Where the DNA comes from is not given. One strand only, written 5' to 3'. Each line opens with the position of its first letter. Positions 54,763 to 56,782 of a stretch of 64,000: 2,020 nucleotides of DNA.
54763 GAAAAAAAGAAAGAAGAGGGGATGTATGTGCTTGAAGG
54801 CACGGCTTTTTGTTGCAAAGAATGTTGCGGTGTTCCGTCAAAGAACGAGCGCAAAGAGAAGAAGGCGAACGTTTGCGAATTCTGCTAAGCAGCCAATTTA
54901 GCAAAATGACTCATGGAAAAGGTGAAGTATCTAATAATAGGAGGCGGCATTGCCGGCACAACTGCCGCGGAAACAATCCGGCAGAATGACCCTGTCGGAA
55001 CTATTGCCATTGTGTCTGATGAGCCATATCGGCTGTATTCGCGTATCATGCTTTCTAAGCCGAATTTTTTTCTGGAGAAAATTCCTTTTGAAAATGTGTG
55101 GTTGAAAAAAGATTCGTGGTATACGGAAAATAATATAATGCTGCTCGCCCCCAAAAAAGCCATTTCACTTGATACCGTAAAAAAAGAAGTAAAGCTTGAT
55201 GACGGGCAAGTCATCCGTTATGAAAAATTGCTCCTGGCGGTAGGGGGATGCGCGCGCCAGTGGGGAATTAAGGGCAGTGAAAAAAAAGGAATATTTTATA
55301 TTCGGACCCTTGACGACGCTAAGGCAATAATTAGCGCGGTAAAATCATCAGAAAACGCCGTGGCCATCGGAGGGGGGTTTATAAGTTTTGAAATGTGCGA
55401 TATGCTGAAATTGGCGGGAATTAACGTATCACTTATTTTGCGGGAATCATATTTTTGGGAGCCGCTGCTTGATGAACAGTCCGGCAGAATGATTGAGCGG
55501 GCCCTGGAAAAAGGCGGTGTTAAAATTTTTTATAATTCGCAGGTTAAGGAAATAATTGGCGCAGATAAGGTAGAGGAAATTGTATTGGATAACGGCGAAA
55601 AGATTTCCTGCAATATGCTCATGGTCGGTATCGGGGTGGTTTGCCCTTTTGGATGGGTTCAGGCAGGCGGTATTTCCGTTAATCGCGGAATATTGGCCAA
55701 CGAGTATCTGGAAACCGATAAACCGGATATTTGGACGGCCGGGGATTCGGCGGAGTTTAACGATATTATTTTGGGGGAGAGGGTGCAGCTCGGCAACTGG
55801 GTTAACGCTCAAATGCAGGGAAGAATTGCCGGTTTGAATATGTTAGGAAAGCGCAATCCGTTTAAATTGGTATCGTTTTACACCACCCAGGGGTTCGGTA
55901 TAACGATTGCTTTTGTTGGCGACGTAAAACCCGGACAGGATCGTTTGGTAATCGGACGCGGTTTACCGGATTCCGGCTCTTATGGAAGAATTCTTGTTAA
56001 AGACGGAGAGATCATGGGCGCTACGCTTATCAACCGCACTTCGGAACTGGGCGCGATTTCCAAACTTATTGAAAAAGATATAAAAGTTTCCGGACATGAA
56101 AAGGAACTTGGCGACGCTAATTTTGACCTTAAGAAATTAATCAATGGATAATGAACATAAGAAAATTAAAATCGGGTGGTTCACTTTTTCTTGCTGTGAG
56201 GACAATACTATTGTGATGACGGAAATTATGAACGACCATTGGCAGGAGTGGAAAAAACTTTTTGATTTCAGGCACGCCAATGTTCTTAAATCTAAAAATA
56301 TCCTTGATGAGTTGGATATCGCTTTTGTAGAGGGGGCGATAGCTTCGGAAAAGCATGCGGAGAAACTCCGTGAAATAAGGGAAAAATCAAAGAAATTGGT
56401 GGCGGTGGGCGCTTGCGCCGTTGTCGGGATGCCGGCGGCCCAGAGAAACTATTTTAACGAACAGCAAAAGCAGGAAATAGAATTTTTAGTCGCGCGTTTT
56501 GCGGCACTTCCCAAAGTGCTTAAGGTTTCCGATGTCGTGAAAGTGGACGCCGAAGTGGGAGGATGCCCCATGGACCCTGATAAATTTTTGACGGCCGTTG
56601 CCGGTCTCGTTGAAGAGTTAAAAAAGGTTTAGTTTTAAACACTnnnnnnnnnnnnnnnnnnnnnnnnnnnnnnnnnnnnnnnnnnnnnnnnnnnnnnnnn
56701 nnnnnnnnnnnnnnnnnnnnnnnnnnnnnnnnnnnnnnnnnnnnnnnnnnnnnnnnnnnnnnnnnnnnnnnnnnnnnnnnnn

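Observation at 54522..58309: Minimal cytoplasmic [NiFe]-hydrogenase module with an unusual FAD-dependent pyridine-nucleotide oxidoreductase partner, a small 8-Cys protein and a convergent maturation protease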

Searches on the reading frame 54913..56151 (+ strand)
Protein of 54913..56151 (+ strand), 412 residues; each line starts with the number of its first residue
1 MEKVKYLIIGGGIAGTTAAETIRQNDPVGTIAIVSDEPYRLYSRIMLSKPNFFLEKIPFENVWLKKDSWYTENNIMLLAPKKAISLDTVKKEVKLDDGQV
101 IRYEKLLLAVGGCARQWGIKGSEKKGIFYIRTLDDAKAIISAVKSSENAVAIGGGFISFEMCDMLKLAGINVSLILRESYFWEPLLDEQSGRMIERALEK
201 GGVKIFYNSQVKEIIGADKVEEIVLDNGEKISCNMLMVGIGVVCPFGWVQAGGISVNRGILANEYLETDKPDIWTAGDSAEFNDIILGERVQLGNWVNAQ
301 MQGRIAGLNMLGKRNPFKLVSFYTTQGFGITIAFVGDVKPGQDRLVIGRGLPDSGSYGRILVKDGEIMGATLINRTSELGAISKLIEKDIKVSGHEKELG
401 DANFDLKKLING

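Call 3: search_protein_families(library=pfam, proteins=[window:54913-56151:+], max_evalue=0.01)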
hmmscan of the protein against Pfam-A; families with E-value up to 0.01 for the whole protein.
window:54913-56151:+ (412 aa): 6 families
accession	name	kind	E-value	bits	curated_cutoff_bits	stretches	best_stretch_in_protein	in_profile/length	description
PF07992.20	Pyr_redox_2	-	3.1e-51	175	26.1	1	5-303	2-291/291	Pyridine nucleotide-disulphide oxidoreductase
PF00070.33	Pyr_redox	-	6.7e-14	52.6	22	1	149-226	2-80/82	Pyridine nucleotide-disulphide oxidoreductase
PF14759.12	Reductase_C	-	5.6e-07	30.4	25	1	328-409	7-84/85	Reductase C-terminal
PF18267.7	Rubredoxin_C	-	6.3e-06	26.5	25.9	1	327-389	7-69/70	Rubredoxin NAD+ reductase C-terminal domain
PF03486.20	HI0933_like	-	2e-05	24.6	50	0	192-241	113-163/244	HI0933-like protein Rossmann domain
PF13738.12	Pyr_redox_3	-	0.0049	16.6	30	0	100-277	122-305/305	Pyridine nucleotide-disulphide oxidoreductase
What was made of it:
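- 54913..56151 (+): Ferredoxin-NAD(P)+ reductase-family flavoprotein (Pyr_redox_2 + Reductase_C/Rubredoxin_C). It has two GxGxxG motifs and no redox-active Cys pair. Pfam PF07992 E = 3e-51, PF14759 and PF18267 (call 3).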

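Call 4: search_protein_families(library=ncbifam, proteins=[window:54913-56151:+], max_evalue=0.01)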
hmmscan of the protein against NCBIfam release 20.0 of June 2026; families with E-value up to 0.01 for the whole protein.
window:54913-56151:+ (412 aa): 42 families (the best 25 are shown)
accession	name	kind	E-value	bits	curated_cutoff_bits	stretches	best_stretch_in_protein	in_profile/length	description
NF045765.1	PhenlGlyoxDHPadH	equivalog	2.3e-63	214.5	475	1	3-395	2-395/416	NADH-dependent phenylglyoxylate dehydrogenase subunit epsilon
NF042949.2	3PPDioc_HcaD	equivalog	1.1e-57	195.5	450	1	6-392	4-384/386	3-phenylpropionate/cinnamic acid dioxygenase ferredoxin--NAD(+) reductase subunit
TIGR02374.1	nitri_red_nirB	equivalog_domain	2.6e-56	191.5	578.35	1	8-398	3-394/794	nitrite reductase large subunit NirB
NF041682.1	ant_diox_AndAa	equivalog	2.7e-55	187.7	650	1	3-409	3-405/406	anthranilate 1,2-dioxygenase system ferredoxin--NAD(+) reductase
NF007286.0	PRK09754.1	equivalog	1.5e-46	159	447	1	3-408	3-399/400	phenylpropionate dioxygenase ferredoxin reductase subunit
TIGR03385.1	CoA_CoA_reduc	equivalog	1.1e-37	129.9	578.8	1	6-318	2-321/439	CoA-disulfide reductase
NF011565.0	PRK14989.1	subfamily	9.7e-36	123.1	883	1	1-395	1-396/847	nitrite reductase large subunit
NF007123.0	PRK09564.1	equivalog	1e-31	110.1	458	1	5-318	2-322/444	CoA-disulfide reductase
NF003437.0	PRK04965.1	equivalog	3.9e-29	101.8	392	1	6-287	5-282/378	NADH:flavorubredoxin reductase NorW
NF046103.1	NOXase_Strep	equivalog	3.3e-24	85.7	600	1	71-313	66-314/442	H2O-forming NADH oxidase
TIGR02053.1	MerA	equivalog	1.2e-19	70.7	454.45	1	90-314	116-332/465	mercury(II) reductase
NF010037.0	PRK13512.1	equivalog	5.8e-18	65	394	1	5-281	3-280/438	CoA-disulfide reductase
NF004991.0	PRK06370.1-3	subfamily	1.2e-14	53.8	620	1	97-279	159-341/509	FAD-containing oxidoreductase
TIGR01350.1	lipoamide_DH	equivalog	3.7e-14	52.3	408.8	1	90-280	125-309/461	dihydrolipoyl dehydrogenase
TIGR03169.1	Nterm_to_SelD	hypoth_equivalog_domain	4.2e-14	52.7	310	1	81-283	74-285/365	pyridine nucleotide-disulfide oxidoreductase family protein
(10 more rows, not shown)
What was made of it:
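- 54913..56151 (+): Best NCBIfam hits are PadH, HcaD and NirB-N, all below the equivalog cutoffs (call 4).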

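Call 23: search_solved_structures(query=window:54913-56151:+, max_evalue=1e-10)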
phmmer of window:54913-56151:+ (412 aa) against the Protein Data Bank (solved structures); distinct sequences matched with E-value up to 1e-10: 74 (the best 60 are shown).
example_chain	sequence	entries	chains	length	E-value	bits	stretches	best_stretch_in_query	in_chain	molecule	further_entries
3lxd_A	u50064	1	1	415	8.8e-42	146.8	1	2-410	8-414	FAD-dependent pyridine nucleotide-disulphide oxidoreductase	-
3fg2_P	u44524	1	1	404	8.9e-39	136.9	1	7-408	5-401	Putative rubredoxin reductase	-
8c0z_E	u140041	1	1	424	1.6e-37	132.8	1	5-393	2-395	Similar to ferredoxin:NADH oxidoreductases or NADH oxidases,potential subunit of aldehyde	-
4h4t_A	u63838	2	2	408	1.3e-34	123.1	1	4-409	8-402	Biphenyl dioxygenase ferredoxin reductase subunit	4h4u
4h4x_A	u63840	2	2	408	2.5e-34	122.2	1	4-409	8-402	Biphenyl dioxygenase ferredoxin reductase subunit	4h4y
4h4v_A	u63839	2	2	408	2.5e-34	122.2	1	4-409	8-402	Biphenyl dioxygenase ferredoxin reductase subunit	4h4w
4h4z_A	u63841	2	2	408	3.5e-34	121.8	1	4-409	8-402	Biphenyl dioxygenase ferredoxin reductase subunit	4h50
1q1r_A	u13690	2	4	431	4e-34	121.6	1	7-410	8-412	Putidaredoxin reductase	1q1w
3lb8_A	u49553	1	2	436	4.3e-34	121.5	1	7-410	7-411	Putidaredoxin reductase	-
2gr3_A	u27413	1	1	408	7.7e-34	120.6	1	4-409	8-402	ferredoxin reductase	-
4h4p_A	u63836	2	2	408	9e-34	120.4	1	4-409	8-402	Biphenyl dioxygenase ferredoxin reductase subunit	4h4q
1d7y_A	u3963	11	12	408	9e-34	120.4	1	4-409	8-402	FERREDOXIN REDUCTASE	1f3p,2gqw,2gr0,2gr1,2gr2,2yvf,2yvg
3klj_A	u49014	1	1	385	1.2e-33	120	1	4-384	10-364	NAD(FAD)-dependent dehydrogenase, NirB-family (N-terminal domain)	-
1xhc_A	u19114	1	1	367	1.5e-33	119.6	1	5-375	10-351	NADH oxidase /nitrite reductase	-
4h4r_A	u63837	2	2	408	1.7e-33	119.5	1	4-409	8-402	Biphenyl dioxygenase ferredoxin reductase subunit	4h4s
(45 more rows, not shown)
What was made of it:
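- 54913..56151 (+): Best PDB relatives are the ferredoxin reductases 3lxd, 3fg2, BphA4 and PdR, plus AorC 8c0z_E (call 23).
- The flavoprotein's best solved relatives are ferredoxin reductases (call 23).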

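Call 84: find_related_loci(query=A8, collection=metagenome_contigs, flank=9000)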
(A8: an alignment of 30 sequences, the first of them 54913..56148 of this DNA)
Query A8 (412 aa) in metagenome_contigs; peptide patterns used: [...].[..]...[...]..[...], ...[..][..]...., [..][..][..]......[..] (x = any residue, [..] = any of these).
600 stretches matched a pattern (row limit reached: there are more); 320 encode a relative of the query (tblastn E <= 1e-3); the best 80 are kept; 80 distinct loci.
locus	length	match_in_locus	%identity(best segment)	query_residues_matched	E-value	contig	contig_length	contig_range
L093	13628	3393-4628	71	1-412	0e+0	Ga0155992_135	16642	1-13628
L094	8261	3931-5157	59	1-409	1e-160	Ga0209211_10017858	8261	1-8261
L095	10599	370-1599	57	1-410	2e-154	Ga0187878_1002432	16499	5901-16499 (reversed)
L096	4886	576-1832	56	1-410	5e-152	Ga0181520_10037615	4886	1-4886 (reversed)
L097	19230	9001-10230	54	1-410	8e-149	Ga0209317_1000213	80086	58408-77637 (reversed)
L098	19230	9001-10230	54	1-410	8e-149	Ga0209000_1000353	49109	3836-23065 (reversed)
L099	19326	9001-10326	53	1-411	2e-147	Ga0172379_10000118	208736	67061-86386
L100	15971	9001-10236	60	1-409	4e-170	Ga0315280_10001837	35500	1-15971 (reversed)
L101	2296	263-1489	53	1-410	1e-155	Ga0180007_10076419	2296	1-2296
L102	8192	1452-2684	55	1-410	2e-144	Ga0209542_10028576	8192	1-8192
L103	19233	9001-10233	67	1-411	0e+0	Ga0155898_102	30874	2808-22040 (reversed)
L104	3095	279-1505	51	1-410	1e-141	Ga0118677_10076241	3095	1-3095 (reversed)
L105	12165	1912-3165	45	1-410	8e-120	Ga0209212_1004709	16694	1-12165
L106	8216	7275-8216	56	1-314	3e-119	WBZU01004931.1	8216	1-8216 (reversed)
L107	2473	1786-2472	64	1-228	3e-93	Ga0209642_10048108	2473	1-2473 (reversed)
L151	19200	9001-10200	30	3-410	8e-54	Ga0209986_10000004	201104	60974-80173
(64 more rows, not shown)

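Call 91: search_protein_families(library=pfam, proteins=[L151:4861-5964:+, L151:5945-6775:+, L151:6684-7556:+, L151:7510-8808:+, L151:8938-10200:+, L151:10210-10797:+, L151:11125-13185:+], max_evalue=0.00001)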
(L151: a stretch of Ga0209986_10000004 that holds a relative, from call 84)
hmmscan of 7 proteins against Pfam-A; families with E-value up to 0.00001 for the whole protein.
L151:4861-5964:+ (368 aa): 1 family
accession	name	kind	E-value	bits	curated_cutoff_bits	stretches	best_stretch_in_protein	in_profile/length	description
PF17179.9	Fer4_22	-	3e-31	108.5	27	1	258-351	2-95/95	4Fe-4S dicluster domain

L151:5945-6775:+ (277 aa): 2 families
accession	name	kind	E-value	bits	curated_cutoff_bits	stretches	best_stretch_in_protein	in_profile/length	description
PF00175.26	NAD_binding_1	-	7.9e-15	55.9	22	1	115-219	2-108/109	Oxidoreductase NAD-binding domain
PF10418.14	DHODB_Fe-S_bind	-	1.4e-09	38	23.9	1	237-269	1-40/41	Iron-sulfur cluster binding domain of dihydroorotate dehydrogenase B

L151:6684-7556:+ (291 aa): 1 family
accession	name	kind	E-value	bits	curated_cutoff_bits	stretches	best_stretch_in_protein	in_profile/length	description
PF01058.29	Oxidored_q6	-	1.2e-23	83.7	27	1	50-185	1-126/128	NADH ubiquinone oxidoreductase, 20 Kd subunit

L151:7510-8808:+ (433 aa): 1 family
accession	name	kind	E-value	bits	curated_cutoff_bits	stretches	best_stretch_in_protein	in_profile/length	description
PF00374.24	NiFeSe_Hases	-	2.3e-29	103.2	25.8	2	55-139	1-85/508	Nickel-dependent hydrogenase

L151:8938-10200:+ (421 aa): 7 families
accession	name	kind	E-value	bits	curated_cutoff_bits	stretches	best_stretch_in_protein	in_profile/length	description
PF07992.20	Pyr_redox_2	-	9.7e-65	219.3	26.1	1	24-312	2-284/291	Pyridine nucleotide-disulphide oxidoreductase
PF00070.33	Pyr_redox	-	1.2e-18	67.8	22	1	163-242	1-81/82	Pyridine nucleotide-disulphide oxidoreductase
PF18267.7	Rubredoxin_C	-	1.4e-17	63.9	25.9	1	332-400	1-69/70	Rubredoxin NAD+ reductase C-terminal domain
PF01262.27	AlaDh_PNT_C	-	1.7e-09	37.9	23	0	163-203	30-69/214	Alanine dehydrogenase/PNT, C-terminal domain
PF13738.12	Pyr_redox_3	-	6.2e-07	29.4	30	0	155-292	157-305/305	Pyridine nucleotide-disulphide oxidoreductase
PF13241.12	NAD_binding_7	-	5.2e-06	27.4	22.1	0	22-92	7-66/104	Putative NAD(P)-binding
PF01134.28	GIDA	-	7.9e-06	25.6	22.1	0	26-56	3-33/391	Glucose inhibited division protein A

L151:10210-10797:+ (196 aa): 1 family
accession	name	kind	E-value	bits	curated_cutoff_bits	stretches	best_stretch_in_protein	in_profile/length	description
PF02915.23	Rubrerythrin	-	2.4e-11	44.6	22.8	0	90-174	51-135/137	Rubrerythrin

L151:11125-13185:+ (687 aa): 4 families
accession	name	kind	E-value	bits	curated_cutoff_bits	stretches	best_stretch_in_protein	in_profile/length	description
PF00456.26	Transketolase_N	-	3e-142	473.9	22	1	8-346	2-334/334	Transketolase, thiamine diphosphate binding domain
PF02779.29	Transket_pyr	-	6e-54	182.8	27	1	363-533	3-173/174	Transketolase, pyrimidine binding domain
PF22613.1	Transketolase_C_1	-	3e-41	140.6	27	1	549-670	1-113/113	Transketolase-like TK C-terminal domain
PF02780.25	Transketolase_C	-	3.2e-12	46.9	25.9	1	557-674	6-124/124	Transketolase, C-terminal domain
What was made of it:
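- On Group 3b [NiFe]-hydrogenase (alpha-beta-gamma-delta sulfhydrogenase): For contrast see L151 (call 91).
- Closest known: Group 3b NADP-coupled [NiFe]-hydrogenase / sulfhydrogenase. Different: L151 shows the same canonical layout, with a 291-aa delta (call 91).
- Tried and rejected: L151, a Pyr_redox_2 gene after a hydrogenase, as a precedent: it is a canonical four-subunit 3b enzyme followed by a rubredoxin-reductase and rubrerythrin pair, so it is unrelated (call 91).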

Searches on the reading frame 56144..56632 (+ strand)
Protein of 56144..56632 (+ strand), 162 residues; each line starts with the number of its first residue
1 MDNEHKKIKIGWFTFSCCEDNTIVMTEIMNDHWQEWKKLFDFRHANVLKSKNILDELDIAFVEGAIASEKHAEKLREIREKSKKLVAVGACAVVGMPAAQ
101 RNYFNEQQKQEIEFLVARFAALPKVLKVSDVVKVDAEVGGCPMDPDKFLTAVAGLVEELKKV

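Call 3: search_protein_families(library=pfam, proteins=[window:56144-56632:+], max_evalue=0.01)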
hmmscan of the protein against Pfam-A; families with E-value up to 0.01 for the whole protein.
window:56144-56632:+ (162 aa): 1 family
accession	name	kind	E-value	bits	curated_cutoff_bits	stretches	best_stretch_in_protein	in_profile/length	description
PF01058.29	Oxidored_q6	-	4.4e-20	72.2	27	1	18-153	1-126/128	NADH ubiquinone oxidoreductase, 20 Kd subunit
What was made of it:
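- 56144..56632 (+): Truncated [NiFe]-hydrogenase small subunit with the proximal [4Fe-4S] cluster only. Its start overlaps the flavoprotein stop by 8 nt. PF01058 E = 4e-20 (call 3).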

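Call 4: search_protein_families(library=ncbifam, proteins=[window:56144-56632:+], max_evalue=0.01)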
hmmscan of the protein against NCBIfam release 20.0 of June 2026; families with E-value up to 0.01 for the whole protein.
window:56144-56632:+ (162 aa): 11 families
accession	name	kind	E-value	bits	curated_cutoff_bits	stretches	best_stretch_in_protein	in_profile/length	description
NF040836.1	sulfhyd_HydD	equivalog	9.4e-16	57.8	500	1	4-155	2-153/261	NADPH-dependent hydrogenase/sulfhydrogenase 1 subunit delta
NF045875.1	F420_non_VhuG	exception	1.6e-14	53.9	450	1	7-158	4-166/286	F420-non-reducing hydrogenase subunit VhuG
TIGR03294.1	FrhG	equivalog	1.6e-13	51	245.5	1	7-156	1-141/228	coenzyme F420 hydrogenase subunit gamma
NF040831.1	sulfhyd_ShyD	equivalog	1.9e-11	44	460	1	16-152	9-144/240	NAD(P)-dependent hydrogenase/sulfhydrogenase 2 subunit delta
TIGR01957.1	nuoB_fam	subfamily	0.0002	21.3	142.7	0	125-160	108-143/145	NADH-quinone oxidoreductase subunit B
NF005012.1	PRK06411.1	subfamily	0.00036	20.1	116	0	125-160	124-159/166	NADH-quinone oxidoreductase subunit NuoB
NF011391.0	PRK14816.1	equivalog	0.00064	19.4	283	0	55-99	91-137/196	NADH-quinone oxidoreductase subunit B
NF011390.0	PRK14815.1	equivalog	0.00087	18.6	281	0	126-160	124-158/183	NADH dehydrogenase subunit B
NF045520.1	H2_NiFeSe_small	exception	0.0015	17.9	470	1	72-160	134-210/314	NiFeSe hydrogenase small subunit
NF011395.0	PRK14820.1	equivalog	0.0066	16.2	263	0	128-155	126-153/180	NADH-quinone oxidoreductase subunit B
NF011710.0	PRK15131.1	equivalog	0.0087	15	571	1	82-149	105-172/391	mannose-6-phosphate isomerase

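Call 24: search_solved_structures(query=window:56144-56632:+, max_evalue=0.001, show_alignments=2)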
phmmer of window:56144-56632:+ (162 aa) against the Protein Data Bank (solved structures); distinct sequences matched with E-value up to 0.001: 12.
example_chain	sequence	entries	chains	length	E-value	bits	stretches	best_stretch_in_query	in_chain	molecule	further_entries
9e15_A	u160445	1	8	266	2.5e-13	53.5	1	4-153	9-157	Sulfhydrogenase 1 subunit delta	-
9e1j_A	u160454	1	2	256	1.4e-12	51.1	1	51-153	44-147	Sulfhydrogenase 1 subunit delta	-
9nez_A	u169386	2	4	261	1.4e-12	51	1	51-153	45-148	Sulfhydrogenase 1 subunit delta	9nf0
5odc_E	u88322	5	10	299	8.8e-11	45.2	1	42-157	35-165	Methyl-viologen reducing hydrogenase subunit G | Methyl-viologen reducing hydrogenase, subunit G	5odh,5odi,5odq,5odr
9sfi_I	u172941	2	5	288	1.5e-10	44.4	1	7-157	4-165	F420-non-reducing hydrogenase small subunit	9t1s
3zfs_B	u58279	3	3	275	1.5e-09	41.2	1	4-156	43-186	F420-REDUCING HYDROGENASE, SUBUNIT GAMMA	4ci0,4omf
9sw2_E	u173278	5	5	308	3e-09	40.2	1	7-152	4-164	F420-non-reducing hydrogenase subunit G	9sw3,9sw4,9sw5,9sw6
5xf9_C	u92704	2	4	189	1.4e-08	38.1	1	52-109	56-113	NAD-reducing hydrogenase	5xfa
9r51_C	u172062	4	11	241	6.6e-08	35.9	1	46-153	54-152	F420-reducing [NiFe]-hydrogenase from Methanothermococcus thermolithotrophicus subunit gam | F420-reducing [NiFe]-hydrogenase from Methanothermococcus thermolit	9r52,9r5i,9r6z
6qgr_G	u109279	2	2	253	7.4e-08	35.7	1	7-148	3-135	Coenzyme F420 hydrogenase subunit gamma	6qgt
6qii_G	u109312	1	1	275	8e-08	35.6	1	7-148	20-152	Coenzyme F420 hydrogenase subunit gamma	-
7t2r_E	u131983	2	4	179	1.7e-07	34.5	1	26-148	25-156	NiFe hydrogenase small subunit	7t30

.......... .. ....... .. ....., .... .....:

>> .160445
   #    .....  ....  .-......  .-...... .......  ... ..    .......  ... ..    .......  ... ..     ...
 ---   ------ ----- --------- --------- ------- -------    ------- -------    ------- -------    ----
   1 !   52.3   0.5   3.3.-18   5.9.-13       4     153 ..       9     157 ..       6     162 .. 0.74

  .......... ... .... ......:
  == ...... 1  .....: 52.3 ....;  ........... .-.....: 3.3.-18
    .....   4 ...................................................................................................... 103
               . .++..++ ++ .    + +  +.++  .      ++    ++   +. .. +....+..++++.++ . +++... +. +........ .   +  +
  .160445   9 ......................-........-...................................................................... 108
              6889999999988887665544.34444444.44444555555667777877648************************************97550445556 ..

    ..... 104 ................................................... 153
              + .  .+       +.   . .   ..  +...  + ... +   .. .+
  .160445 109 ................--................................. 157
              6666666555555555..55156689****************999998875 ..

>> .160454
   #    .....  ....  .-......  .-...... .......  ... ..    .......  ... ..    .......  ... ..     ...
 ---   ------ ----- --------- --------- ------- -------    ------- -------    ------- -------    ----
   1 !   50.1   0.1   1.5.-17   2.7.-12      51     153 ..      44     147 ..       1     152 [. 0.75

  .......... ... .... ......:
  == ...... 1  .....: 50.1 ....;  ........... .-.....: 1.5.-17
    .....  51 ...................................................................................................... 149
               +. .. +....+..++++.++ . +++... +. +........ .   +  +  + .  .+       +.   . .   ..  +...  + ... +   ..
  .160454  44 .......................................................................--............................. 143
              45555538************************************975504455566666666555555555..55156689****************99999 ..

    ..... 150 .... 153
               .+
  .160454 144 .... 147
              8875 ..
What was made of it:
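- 56144..56632 (+): It aligns to residues 9-157 of the 266-aa SHI delta subunit (call 24).
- Checked: It aligns only to residues 9-157 of the 266-aa P. furiosus delta subunit (call 24).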
